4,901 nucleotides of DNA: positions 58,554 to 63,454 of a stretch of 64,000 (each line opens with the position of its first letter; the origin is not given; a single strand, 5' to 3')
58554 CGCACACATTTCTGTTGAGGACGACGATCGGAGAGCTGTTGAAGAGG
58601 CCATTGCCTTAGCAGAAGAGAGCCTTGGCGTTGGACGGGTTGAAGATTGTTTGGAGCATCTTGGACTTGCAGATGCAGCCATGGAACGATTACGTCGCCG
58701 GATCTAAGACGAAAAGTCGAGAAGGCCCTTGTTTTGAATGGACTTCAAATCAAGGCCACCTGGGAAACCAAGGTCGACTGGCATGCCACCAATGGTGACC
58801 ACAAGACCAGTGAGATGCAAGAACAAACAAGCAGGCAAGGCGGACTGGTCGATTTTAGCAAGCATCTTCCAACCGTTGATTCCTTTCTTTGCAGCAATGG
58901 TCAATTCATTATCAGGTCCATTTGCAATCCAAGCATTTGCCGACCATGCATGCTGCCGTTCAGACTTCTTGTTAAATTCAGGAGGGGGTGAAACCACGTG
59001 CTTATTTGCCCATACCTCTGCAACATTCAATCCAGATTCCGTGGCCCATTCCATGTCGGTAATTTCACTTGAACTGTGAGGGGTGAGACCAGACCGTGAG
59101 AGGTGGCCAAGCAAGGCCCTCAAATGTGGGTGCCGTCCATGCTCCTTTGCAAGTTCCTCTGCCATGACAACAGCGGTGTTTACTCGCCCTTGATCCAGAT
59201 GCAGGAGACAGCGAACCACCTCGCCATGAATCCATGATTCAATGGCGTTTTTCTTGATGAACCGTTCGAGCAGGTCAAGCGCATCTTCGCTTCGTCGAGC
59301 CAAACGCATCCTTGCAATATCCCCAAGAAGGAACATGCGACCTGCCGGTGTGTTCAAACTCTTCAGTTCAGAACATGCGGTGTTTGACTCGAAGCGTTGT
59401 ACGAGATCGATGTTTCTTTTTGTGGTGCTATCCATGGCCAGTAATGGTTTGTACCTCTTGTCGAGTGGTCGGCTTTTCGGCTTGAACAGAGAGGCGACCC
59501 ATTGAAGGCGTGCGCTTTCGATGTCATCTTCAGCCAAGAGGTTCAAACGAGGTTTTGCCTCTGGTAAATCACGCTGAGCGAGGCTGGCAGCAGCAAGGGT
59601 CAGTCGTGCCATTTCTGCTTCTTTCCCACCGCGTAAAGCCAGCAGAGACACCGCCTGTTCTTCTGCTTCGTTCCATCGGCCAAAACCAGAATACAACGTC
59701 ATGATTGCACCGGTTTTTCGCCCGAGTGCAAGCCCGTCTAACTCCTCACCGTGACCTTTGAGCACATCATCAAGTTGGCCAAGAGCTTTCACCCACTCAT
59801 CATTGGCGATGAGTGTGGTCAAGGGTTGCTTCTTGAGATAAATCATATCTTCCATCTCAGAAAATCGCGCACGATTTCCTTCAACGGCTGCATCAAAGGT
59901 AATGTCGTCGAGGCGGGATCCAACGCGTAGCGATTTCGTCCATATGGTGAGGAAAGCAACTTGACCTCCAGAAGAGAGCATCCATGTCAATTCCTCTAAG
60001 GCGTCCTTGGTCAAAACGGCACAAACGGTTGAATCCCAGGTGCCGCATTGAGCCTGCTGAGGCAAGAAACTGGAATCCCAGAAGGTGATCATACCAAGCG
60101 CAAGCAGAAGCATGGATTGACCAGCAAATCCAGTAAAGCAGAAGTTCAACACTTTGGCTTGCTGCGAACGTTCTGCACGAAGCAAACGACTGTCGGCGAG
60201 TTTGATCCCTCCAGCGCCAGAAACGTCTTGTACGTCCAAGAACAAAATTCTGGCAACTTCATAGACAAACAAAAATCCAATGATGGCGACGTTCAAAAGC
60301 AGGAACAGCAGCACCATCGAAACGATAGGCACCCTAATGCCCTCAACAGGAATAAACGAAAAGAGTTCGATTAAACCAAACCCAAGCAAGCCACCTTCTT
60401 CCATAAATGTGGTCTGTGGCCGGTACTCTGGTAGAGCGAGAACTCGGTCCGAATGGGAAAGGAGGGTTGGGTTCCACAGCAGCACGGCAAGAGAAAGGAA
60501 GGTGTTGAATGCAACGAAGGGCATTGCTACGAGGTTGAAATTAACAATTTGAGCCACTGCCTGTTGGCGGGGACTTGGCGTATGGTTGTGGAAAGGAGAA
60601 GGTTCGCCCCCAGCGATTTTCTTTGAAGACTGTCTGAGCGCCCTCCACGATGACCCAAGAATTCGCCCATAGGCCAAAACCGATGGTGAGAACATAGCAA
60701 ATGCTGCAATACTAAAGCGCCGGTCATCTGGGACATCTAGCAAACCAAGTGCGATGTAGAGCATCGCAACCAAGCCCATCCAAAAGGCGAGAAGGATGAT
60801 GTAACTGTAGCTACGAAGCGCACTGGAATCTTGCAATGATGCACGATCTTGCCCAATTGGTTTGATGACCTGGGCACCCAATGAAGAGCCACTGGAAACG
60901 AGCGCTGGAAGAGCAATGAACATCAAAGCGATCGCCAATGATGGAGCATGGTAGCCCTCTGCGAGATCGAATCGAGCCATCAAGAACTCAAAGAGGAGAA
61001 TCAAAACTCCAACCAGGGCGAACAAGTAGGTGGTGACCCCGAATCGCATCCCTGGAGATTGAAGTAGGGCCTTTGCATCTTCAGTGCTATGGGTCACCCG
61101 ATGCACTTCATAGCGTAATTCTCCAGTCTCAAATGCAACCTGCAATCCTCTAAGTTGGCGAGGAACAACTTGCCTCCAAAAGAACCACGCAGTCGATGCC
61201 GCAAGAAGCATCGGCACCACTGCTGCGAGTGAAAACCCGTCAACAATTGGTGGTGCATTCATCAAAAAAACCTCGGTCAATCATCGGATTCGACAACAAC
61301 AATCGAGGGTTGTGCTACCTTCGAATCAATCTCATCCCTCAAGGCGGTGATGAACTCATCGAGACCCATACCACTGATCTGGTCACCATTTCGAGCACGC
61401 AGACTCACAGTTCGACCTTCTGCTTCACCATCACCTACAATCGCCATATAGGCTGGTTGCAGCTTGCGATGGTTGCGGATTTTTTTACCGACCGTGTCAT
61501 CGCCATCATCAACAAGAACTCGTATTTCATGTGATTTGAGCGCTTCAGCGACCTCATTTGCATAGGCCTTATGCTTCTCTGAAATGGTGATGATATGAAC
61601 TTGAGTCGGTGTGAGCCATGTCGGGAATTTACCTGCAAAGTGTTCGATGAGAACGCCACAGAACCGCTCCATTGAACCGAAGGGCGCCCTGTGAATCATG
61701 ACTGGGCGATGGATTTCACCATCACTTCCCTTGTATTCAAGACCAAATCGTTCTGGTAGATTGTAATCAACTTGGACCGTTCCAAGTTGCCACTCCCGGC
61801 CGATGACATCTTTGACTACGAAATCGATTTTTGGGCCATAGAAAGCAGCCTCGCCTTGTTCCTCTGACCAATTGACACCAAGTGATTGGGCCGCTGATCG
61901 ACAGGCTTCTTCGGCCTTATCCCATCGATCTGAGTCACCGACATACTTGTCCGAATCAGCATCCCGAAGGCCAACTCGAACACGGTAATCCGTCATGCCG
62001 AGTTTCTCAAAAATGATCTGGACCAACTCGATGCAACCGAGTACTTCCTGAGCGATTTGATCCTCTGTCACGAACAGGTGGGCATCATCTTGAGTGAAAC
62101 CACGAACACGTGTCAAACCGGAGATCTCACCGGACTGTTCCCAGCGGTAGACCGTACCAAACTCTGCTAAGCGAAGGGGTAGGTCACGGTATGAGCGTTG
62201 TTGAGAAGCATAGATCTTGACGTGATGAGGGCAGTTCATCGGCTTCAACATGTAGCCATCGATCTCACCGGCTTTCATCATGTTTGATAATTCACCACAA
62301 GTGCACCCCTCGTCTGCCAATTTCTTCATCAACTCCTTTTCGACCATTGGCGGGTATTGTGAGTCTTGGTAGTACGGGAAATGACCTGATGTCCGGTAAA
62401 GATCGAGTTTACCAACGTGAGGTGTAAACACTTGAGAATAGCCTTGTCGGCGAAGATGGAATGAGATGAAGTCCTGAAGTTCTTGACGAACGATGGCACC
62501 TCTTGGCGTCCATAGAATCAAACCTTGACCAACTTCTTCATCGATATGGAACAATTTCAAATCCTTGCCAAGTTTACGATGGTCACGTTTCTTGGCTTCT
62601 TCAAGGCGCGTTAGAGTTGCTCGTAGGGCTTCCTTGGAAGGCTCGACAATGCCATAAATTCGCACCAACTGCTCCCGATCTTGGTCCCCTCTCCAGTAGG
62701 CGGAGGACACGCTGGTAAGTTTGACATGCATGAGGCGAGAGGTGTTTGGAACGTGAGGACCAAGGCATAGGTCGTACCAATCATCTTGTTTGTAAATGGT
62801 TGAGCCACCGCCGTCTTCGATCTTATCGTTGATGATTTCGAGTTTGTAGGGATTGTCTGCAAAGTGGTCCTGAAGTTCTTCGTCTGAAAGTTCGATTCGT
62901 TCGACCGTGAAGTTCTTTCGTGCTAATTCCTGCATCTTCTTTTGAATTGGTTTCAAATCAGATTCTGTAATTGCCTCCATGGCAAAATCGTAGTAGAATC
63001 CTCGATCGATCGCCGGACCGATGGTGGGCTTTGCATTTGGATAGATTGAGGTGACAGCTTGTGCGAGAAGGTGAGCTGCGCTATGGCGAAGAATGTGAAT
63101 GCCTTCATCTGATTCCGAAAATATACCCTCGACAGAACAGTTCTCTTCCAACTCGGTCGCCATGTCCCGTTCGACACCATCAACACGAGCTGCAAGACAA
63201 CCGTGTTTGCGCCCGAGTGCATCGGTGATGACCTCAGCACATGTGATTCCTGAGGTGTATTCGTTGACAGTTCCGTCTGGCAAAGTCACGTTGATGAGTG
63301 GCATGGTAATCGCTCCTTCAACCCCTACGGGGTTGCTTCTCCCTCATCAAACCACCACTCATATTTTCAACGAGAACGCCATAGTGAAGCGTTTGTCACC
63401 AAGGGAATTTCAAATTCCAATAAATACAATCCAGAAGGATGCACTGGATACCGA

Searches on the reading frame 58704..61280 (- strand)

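Call 25: search_protein_families(library=pfam, proteins=[window:58704-61280:-], max_evalue=0.001)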
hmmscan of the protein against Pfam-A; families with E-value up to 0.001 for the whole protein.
window:58704-61280:- (858 aa): 1 family
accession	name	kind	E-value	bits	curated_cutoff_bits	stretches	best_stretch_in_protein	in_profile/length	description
PF14559.12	TPR_19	-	0.00086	20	25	0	663-726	6-67/68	Tetratricopeptide repeat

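Call 89: search_protein_families(library=padloc, proteins=[window:58704-61280:-], max_evalue=0.01)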
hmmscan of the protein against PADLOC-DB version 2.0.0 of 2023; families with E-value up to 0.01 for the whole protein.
window:58704-61280:- (858 aa): 0 families

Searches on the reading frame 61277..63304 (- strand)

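Call 25: search_protein_families(library=pfam, proteins=[window:61277-63304:-], max_evalue=0.001)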
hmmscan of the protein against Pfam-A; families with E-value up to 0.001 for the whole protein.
window:61277-63304:- (675 aa): 4 families
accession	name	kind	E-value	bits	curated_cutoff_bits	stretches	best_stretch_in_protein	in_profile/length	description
PF00587.30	tRNA-synt_2b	-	9.4e-48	163.1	29.3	1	349-556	9-179/179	tRNA synthetase class II core domain (G, H, P, S and T)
PF03129.25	HGTP_anticodon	-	1.5e-19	70.4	21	1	568-657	1-93/94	Anticodon binding domain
PF07973.19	tRNA_SAD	-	1.4e-12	47.8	24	1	169-217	2-44/44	Threonyl and Alanyl tRNA synthetase second additional domain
PF02824.27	TGS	-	2e-05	24.9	22.2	1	4-59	1-57/60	TGS domain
